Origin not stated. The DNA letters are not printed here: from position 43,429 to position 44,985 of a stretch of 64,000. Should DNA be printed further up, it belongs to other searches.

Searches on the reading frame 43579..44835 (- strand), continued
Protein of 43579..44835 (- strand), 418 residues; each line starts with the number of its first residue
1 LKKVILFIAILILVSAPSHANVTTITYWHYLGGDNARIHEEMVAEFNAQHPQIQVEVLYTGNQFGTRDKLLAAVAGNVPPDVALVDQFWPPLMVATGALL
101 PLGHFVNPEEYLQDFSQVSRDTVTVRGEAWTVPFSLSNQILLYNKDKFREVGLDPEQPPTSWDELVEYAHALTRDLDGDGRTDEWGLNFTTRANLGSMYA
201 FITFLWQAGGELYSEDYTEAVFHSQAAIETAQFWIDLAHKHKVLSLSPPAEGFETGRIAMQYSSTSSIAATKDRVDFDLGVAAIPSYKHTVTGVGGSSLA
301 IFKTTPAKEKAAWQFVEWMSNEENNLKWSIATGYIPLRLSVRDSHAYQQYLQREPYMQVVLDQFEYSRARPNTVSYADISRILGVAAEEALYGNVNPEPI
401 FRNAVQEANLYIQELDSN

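Call 59: list_cluster_members(proteins=[P0136, P0135, P0004, P0007, P0008, P0010, P0012, P0127, P0138, P0139])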
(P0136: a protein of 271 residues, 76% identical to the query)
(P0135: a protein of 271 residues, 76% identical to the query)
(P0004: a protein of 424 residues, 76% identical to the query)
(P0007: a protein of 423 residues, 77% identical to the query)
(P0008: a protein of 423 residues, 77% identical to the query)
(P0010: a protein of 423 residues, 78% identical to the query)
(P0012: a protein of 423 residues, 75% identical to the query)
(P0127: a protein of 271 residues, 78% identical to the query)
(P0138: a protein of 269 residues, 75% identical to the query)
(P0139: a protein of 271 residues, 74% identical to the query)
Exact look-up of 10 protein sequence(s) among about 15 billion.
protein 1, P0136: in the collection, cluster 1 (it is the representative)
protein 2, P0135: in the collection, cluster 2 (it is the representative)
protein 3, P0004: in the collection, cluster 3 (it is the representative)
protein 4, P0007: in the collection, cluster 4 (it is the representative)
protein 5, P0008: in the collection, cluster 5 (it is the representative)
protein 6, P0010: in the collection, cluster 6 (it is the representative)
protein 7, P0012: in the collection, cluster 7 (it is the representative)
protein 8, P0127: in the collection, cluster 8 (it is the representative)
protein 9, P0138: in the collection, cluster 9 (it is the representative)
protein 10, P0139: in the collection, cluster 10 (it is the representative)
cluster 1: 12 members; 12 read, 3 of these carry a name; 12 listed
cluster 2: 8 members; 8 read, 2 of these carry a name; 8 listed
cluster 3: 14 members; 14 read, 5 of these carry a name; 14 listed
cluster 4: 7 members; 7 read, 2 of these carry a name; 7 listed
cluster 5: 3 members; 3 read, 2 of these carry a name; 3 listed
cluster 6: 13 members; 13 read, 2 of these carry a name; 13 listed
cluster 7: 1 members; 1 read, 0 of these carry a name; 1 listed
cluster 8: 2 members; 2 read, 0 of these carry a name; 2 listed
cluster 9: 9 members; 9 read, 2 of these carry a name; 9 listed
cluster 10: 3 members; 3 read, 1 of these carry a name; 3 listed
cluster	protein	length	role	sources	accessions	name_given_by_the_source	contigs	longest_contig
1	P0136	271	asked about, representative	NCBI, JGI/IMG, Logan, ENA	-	multiple sugar transport system permease protein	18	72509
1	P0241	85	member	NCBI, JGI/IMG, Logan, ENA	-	sugar phosphate isomerase/epimerase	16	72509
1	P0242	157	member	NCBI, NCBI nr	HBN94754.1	MAG TPA: hypothetical protein DDZ66_00515, partial [Firmicutes bacterium] | hypothetical protein [Bacillota bacterium]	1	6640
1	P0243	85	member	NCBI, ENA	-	-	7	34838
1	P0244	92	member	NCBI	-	-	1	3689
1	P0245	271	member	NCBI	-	-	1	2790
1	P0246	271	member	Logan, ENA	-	-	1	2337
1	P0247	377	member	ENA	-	-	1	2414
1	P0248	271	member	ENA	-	-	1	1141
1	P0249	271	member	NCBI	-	-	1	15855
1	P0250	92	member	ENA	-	-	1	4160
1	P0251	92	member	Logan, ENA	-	-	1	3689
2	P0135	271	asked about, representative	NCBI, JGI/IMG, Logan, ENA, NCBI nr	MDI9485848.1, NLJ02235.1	MAG: carbohydrate ABC transporter permease [Bacillota bacterium] | multiple sugar transport system permease protein | carbohydrate ABC transporter permease [Bacillota bacterium]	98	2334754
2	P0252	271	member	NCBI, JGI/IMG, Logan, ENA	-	multiple sugar transport system permease protein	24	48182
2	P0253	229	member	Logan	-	-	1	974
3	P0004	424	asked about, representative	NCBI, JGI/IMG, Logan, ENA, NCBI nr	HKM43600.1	MAG TPA: ABC transporter substrate-binding protein [Limnochordia bacterium] | ABC transporter substrate-binding protein [Limnochordia bacterium]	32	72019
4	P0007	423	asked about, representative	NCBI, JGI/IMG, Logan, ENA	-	sn-glycerol 3-phosphate transport system substrate-binding protein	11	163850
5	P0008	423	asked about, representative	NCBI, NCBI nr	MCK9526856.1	MAG: ABC transporter substrate-binding protein [Limnochordia bacterium] | ABC transporter substrate-binding protein [Limnochordia bacterium]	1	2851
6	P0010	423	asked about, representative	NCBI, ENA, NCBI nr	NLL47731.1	MAG: ABC transporter substrate-binding protein [Firmicutes bacterium] | ABC transporter substrate-binding protein [Bacillota bacterium]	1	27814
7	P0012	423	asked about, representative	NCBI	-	-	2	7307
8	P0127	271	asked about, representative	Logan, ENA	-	-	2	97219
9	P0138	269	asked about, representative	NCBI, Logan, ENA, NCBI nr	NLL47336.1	MAG: carbohydrate ABC transporter permease [Firmicutes bacterium] | carbohydrate ABC transporter permease [Bacillota bacterium]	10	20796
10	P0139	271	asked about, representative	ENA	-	-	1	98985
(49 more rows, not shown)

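Call 60: find_encoding_contigs(protein=P0138, flank=6000, max_places=2)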
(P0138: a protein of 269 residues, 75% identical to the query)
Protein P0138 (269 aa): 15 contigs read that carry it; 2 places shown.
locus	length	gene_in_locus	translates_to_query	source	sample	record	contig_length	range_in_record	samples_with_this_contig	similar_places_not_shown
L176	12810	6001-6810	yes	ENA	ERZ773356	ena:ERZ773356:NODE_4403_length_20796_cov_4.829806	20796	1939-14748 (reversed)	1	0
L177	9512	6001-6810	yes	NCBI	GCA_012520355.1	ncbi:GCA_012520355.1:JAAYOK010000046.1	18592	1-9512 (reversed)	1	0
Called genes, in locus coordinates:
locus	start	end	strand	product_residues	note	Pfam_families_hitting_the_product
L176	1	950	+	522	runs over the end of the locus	-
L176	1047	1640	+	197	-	-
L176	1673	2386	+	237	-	-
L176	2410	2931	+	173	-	-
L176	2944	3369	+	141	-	-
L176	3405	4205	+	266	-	PF03783:CsgG, PF13036:LpoB (faint)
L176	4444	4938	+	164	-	-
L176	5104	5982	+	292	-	PF00528:BPD_transp_1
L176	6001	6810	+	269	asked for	PF00528:BPD_transp_1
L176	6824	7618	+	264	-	PF01261:AP_endonuc_2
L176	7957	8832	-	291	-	PF00165:HTH_AraC, PF12833:HTH_18, PF00165:HTH_AraC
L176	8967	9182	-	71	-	PF07561:DUF1540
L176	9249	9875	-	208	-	PF00657:Lipase_GDSL, PF13472:Lipase_GDSL_2, PF04311:DUF459 (weak)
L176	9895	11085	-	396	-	PF00245:Alk_phosphatase, PF01676:Metalloenzyme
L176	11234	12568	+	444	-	PF01523:PmbA_TldD_1st, PF19289:PmbA_TldD_3rd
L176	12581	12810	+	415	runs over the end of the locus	PF19289:PmbA_TldD_3rd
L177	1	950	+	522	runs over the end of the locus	-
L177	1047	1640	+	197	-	-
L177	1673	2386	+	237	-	-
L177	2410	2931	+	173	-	-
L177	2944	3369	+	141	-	-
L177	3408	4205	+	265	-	PF03783:CsgG, PF13036:LpoB (faint)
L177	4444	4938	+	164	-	-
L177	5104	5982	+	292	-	PF00528:BPD_transp_1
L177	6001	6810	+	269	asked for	PF00528:BPD_transp_1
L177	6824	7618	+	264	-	PF01261:AP_endonuc_2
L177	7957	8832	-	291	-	PF00165:HTH_AraC, PF12833:HTH_18, PF00165:HTH_AraC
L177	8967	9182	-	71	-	PF07561:DUF1540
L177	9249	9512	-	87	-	PF00657:Lipase_GDSL (weak), PF13472:Lipase_GDSL_2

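Call 61: find_encoding_contigs(protein=P0135, flank=6000, max_places=2)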
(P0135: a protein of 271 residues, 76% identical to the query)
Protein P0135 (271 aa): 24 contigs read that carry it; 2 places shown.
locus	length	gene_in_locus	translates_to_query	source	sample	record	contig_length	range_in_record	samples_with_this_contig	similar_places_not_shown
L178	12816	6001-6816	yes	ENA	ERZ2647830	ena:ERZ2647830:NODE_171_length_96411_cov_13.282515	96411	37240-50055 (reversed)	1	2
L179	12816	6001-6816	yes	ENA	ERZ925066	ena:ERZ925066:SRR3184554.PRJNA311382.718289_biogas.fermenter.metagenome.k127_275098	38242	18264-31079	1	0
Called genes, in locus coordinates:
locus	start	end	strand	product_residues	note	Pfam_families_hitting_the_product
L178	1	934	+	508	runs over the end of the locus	-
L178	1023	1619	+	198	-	-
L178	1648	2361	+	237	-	PF07012:Curlin_rpt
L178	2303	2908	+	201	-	-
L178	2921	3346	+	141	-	-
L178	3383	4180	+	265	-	PF03783:CsgG, PF13036:LpoB (faint)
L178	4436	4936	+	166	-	-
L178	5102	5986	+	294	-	PF00528:BPD_transp_1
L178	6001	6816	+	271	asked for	PF00528:BPD_transp_1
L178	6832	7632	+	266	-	PF01261:AP_endonuc_2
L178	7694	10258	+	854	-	PF05342:Peptidase_M26_N (weak), PF07581:Glug (faint)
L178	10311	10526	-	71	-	PF07561:DUF1540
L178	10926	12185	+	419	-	PF01547:SBP_bac_1, PF13416:SBP_bac_8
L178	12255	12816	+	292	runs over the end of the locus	PF04909:Amidohydro_2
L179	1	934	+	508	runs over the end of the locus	-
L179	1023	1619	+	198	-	-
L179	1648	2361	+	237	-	PF07012:Curlin_rpt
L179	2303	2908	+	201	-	-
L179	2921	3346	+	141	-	-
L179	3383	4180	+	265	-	PF03783:CsgG, PF13036:LpoB (faint)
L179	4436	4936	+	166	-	-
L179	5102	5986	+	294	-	PF00528:BPD_transp_1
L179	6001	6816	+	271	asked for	PF00528:BPD_transp_1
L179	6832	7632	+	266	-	PF01261:AP_endonuc_2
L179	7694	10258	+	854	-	PF05342:Peptidase_M26_N (weak), PF07581:Glug (faint)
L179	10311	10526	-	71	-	PF07561:DUF1540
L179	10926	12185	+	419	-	PF01547:SBP_bac_1, PF13416:SBP_bac_8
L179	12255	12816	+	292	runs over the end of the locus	PF04909:Amidohydro_2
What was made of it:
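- In two of the three SBP-less operons the TIM-barrel enzyme gene is still intact (calls 60, 61), which argues that the ancestral substrate pathway is not fully abandoned. The intact TIM-barrel gene is retained next to the permeases in L176 and L178 (calls 60, 61).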

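Call 66: search_protein_families(library=ncbifam, proteins=[L167:7321-8115:+, L176:6824-7618:+, L167:8175-9026:-, L167:9045-10103:-, L167:10284-11216:+, L169:156-1112:-, L175:11188-12564:+, L167:4171-5055:+], max_evalue=1e-8)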
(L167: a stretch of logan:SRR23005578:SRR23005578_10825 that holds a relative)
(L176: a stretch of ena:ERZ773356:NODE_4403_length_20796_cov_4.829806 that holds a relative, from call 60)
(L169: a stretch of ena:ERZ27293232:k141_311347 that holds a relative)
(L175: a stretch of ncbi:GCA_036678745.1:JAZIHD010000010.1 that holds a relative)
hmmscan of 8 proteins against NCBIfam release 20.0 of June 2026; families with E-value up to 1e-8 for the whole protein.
L167:7321-8115:+ (264 aa): 8 families
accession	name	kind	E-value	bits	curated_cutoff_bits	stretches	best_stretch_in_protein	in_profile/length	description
NF041277.1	coba_remo_CbiR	equivalog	6.1e-18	65.2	105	1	44-248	46-240/249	cobamide remodeling phosphodiesterase CbiR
NF041099.2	keto_glucon_epim_IolO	equivalog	3.2e-16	59.5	300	1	13-256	21-261/269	5-keto-L-gluconate epimerase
NF007360.0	PRK09856.1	equivalog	4.4e-14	52.7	305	1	3-263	3-271/276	fructoselysine 3-epimerase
NF051856.1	PsicseEpim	equivalog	4.6e-13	49.6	300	1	17-245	20-248/287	D-psicose 3-epimerase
TIGR03234.1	OH-pyruv-isom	equivalog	4.8e-13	49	353.45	1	7-251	8-249/254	hydroxypyruvate isomerase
TIGR00542.1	hxl6Piso_put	equivalog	2e-11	43.8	272.15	1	22-260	25-265/279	L-ribulose-5-phosphate 3-epimerase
NF009689.0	PRK13210.1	subfamily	3.1e-11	43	200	1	20-261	24-273/286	L-ribulose-5-phosphate 3-epimerase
NF009688.0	PRK13209.1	subfamily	3.6e-10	39.3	317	1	19-261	27-271/286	L-ribulose-5-phosphate 3-epimerase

L176:6824-7618:+ (264 aa): 8 families
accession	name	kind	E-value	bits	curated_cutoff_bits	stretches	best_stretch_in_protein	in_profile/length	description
NF041277.1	coba_remo_CbiR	equivalog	7.8e-17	61.6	105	1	43-244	45-236/249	cobamide remodeling phosphodiesterase CbiR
TIGR03234.1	OH-pyruv-isom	equivalog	2e-14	53.6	353.45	1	7-250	8-247/254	hydroxypyruvate isomerase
NF007360.0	PRK09856.1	equivalog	3.7e-13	49.6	305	1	3-262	3-270/276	fructoselysine 3-epimerase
NF041099.2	keto_glucon_epim_IolO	equivalog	7.2e-12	45.2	300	1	14-254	22-257/269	5-keto-L-gluconate epimerase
NF009689.0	PRK13210.1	subfamily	1.3e-11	44.2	200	1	16-260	20-272/286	L-ribulose-5-phosphate 3-epimerase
TIGR00542.1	hxl6Piso_put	equivalog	8.5e-11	41.7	272.15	1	17-260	20-265/279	L-ribulose-5-phosphate 3-epimerase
NF051856.1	PsicseEpim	equivalog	3.6e-10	40.1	300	1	20-245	23-248/287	D-psicose 3-epimerase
NF009688.0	PRK13209.1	subfamily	9.4e-10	37.9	317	1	20-260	28-270/286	L-ribulose-5-phosphate 3-epimerase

L167:8175-9026:- (283 aa): 20 families
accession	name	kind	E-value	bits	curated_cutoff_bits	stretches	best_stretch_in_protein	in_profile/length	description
TIGR01859.1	fruc_bis_ald_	equivalog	8.6e-76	255.3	343.05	1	4-283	3-282/282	class II fructose-1,6-bisphosphate aldolase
TIGR00167.1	cbbA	subfamily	3e-74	250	215.6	1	1-283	2-290/290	ketose-bisphosphate aldolase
NF006042.0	PRK08185.1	subfamily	1e-71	241.6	405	1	1-282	1-283/287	hypothetical protein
NF009374.0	PRK12737.1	subfamily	2.9e-68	229.9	383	1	3-282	4-283/284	tagatose-bisphosphate aldolase subunit GatY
NF006626.0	PRK09195.1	subfamily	1.3e-67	227.9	384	1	5-283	6-284/284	tagatose-bisphosphate aldolase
NF009497.0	PRK12857.1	equivalog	5.6e-67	225.9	423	1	2-283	3-284/284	class II fructose-1,6-bisphosphate aldolase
NF005284.0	PRK06801.1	equivalog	2.5e-66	224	406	1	3-282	4-285/286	ketose 1,6-bisphosphate aldolase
TIGR01858.1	tag_bisphos_ald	equivalog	7.6e-66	222.1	443.55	1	5-283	4-282/282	tagatose bisphosphate family class II aldolase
NF004493.0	PRK05835.1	equivalog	9.5e-59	199.1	558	1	1-210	1-217/307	class II fructose-bisphosphate aldolase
NF005288.0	PRK06806.1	equivalog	7e-58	196.1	396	1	3-282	4-280/281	class II fructose-bisphosphate aldolase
NF005943.0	PRK07998.1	equivalog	3.3e-56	190.8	364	1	3-239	4-241/283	class II aldolase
NF006376.0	PRK08610.1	equivalog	9.8e-56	189.6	527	1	3-280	4-282/286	class II fructose-bisphosphate aldolase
NF005823.0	PRK07709.1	equivalog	2.1e-55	188.5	545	1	3-283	4-285/285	class II fructose-bisphosphate aldolase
NF009375.0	PRK12738.1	equivalog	3.2e-53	180.8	542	1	5-282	6-283/286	tagatose-bisphosphate aldolase subunit KbaY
NF005481.0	PRK07084.1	equivalog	1.2e-51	175.9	511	1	2-208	12-231/324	class II fructose-bisphosphate aldolase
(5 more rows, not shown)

L167:9045-10103:- (352 aa): 21 families
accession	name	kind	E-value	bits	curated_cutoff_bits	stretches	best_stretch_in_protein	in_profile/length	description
TIGR00692.1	tdh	equivalog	2.9e-43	148.2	458.35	1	16-340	11-328/340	L-threonine 3-dehydrogenase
TIGR03989.1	Rxyl_3153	subfamily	6.9e-43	147.3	440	1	4-350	1-368/370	NDMA-dependent alcohol dehydrogenase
NF041097.1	keto_inos_dh_IolM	equivalog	3.5e-37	128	450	1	7-351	31-388/389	scyllo-inosose 3-dehydrogenase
NF003808.0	PRK05396.1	equivalog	4.1e-37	127.8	380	1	16-350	13-338/341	L-threonine 3-dehydrogenase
TIGR03366.1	HpnZ_proposed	hypoth_equivalog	3.8e-35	121.6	328.1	1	24-316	1-296/315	putative phosphonate catabolism associated alcohol dehydrogenase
NF010344.0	PRK13771.1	subfamily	3.7e-34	118.2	349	1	8-345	4-325/334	putative alcohol dehydrogenase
NF007489.0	PRK10083.1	equivalog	6.8e-32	110.8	376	1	9-339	4-322/339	Zn-dependent oxidoreductase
TIGR02818.1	adh_III_F_hyde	equivalog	6e-28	97.9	543.95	1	4-352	1-368/368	S-(hydroxymethyl)glutathione dehydrogenase/class III alcohol dehydrogenase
TIGR03451.1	mycoS_dep_FDH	equivalog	1.3e-27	96.6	512.9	1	7-349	4-355/358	S-(hydroxymethyl)mycothiol dehydrogenase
NF041172.1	AcrlCoa_red_Thmprot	equivalog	2.7e-27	95.6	500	1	7-339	3-320/334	acryloyl-CoA reductase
NF007642.0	PRK10309.1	equivalog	6.8e-26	91.3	550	1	8-338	4-331/347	galactitol-1-phosphate 5-dehydrogenase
NF006940.0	PRK09422.1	equivalog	4.4e-24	85.1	344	1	6-342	2-324/338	alcohol dehydrogenase AdhP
TIGR02824.1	quinone_pig3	subfamily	3.5e-22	78.8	296.8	1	130-339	93-311/325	putative NAD(P)H quinone oxidoreductase, PIG3 family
NF007375.0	PRK09880.1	equivalog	4.5e-21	75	469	1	1-341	1-331/344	L-idonate 5-dehydrogenase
NF047908.1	AldhRedAhr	equivalog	8.8e-19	67.5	470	1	4-350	5-333/335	NADPH-dependent aldehyde reductase Ahr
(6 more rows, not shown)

L167:10284-11216:+ (310 aa): 2 families
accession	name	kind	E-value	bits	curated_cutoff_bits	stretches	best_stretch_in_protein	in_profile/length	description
NF053881.1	TransRegDeoRBac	equivalog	1.2e-34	120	420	1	8-305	4-310/311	DNA-binding transcriptional repressor DeoR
NF011947.0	PRK15418.1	equivalog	3.5e-31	108.6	486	1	11-305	17-315/319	transcriptional regulator LsrR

L169:156-1112:- (318 aa): 24 families
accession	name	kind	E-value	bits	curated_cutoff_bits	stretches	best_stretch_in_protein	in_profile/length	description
TIGR02152.1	D_ribokin_bact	equivalog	1.1e-85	287.6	299.65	1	12-307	1-297/298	ribokinase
NF008353.0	PRK11142.1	equivalog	6.5e-76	255.7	341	1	11-310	4-303/307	ribokinase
TIGR04382.1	myo_inos_iolC_N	equivalog_domain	2.9e-27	95.8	300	1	40-309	28-308/309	5-dehydro-2-deoxygluconokinase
TIGR03168.1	1-PFK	subfamily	3e-27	95.3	216.4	1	13-309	3-298/305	hexose kinase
NF053626.1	RibKinHalex1628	equivalog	6e-27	94.9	330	1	12-310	4-291/293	ATP-dependent ribose-1-phosphate kinase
TIGR03828.1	pfkB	equivalog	5.8e-26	91.2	292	1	19-309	9-298/305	1-phosphofructokinase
TIGR02198.1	rfaE_dom_I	equivalog_domain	9.8e-25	87.3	345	1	185-297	190-303/315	D-glycero-beta-D-manno-heptose-7-phosphate kinase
NF006957.1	PRK09434.1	equivalog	3.2e-21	76.1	450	1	219-305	209-301/302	fructokinase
NF007355.0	PRK09850.1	equivalog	5.1e-20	71.8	540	1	12-291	7-289/313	pseudouridine kinase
NF040938.1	KDG_KDGal_kin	equivalog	6.4e-20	71.5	400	1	47-311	31-304/305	bifunctional 2-dehydro-3-deoxygluconokinase/2-dehydro-3-deoxygalactonokinase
NF049991.1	TagKinase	equivalog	3.3e-18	65.6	420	1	9-312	8-317/321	tagatose kinase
NF041134.1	R1P_kin_Thcocales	equivalog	1.6e-17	63.8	500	1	13-308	4-280/291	ADP-dependent ribose-1-phosphate kinase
NF041332.1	KDG_KDGal_kin_Halo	equivalog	2.7e-17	63.2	440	1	44-311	31-311/320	bifunctional 2-dehydro-3-deoxygluconokinase/2-dehydro-3-deoxygalactonokinase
NF008454.0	PRK11316.1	equivalog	3.6e-16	58.8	521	1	44-298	49-302/475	bifunctional D-glycero-beta-D-manno-heptose-7-phosphate kinase/D-glycero-beta-D-manno-heptose 1-phosphate adenylyltransferase HldE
NF007068.0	PRK09513.1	equivalog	1.1e-14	54.3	432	1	45-293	38-288/312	1-phosphofructokinase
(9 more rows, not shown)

L175:11188-12564:+ (458 aa): 5 families
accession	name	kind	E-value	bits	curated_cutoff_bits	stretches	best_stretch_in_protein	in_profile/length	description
NF033504.2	Ni_dep_LarA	equivalog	1.7e-81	274.1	460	1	5-380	3-369/422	nickel-dependent lactate racemase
NF052593.1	NPN_racem_MAR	equivalog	3.7e-70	236.6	500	1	5-340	2-327/415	nickel-dependent malate racemase, LarAH6 family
NF052595.1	NPN_LarAH5_MAR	equivalog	6e-66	223.1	462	1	5-341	2-327/415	nickel-dependent malate racemase, LarAH5 family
NF052525.1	NPN_LarAH10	equivalog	6e-63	213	540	1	3-329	2-329/426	NPN-dependent 2-hydroxyacid racemase, LarAH10 family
NF052592.1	LarAH_14_15_16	equivalog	3.2e-20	72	740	1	23-212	32-215/520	NPN-dependent hydroxyacid isomerase, LarAH14/15/16 family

L167:4171-5055:+ (294 aa): 4 families
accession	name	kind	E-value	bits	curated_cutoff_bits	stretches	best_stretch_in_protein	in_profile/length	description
NF007852.0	PRK10561.1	equivalog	5.3e-38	131.5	335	1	18-289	16-287/295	sn-glycerol-3-phosphate ABC transporter permease UgpA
NF040931.1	ABC_arch_GlcT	equivalog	1.4e-37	129.8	360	1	25-281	6-264/278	glucose ABC transporter permease GlcT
NF008232.0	PRK10999.1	equivalog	3.7e-23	82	392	1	54-292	263-517/520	maltose ABC transporter permease MalF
TIGR03262.1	PhnU2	equivalog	6.5e-15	54.8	593.25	1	24-261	11-233/546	putative 2-aminoethylphosphonate ABC transporter permease subunit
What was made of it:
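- Tried and rejected: Function of the ancestral operon from NCBIfam: every equivalog hit for the TIM barrel, ADH, SBP and permease is below its cutoff (call 66).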
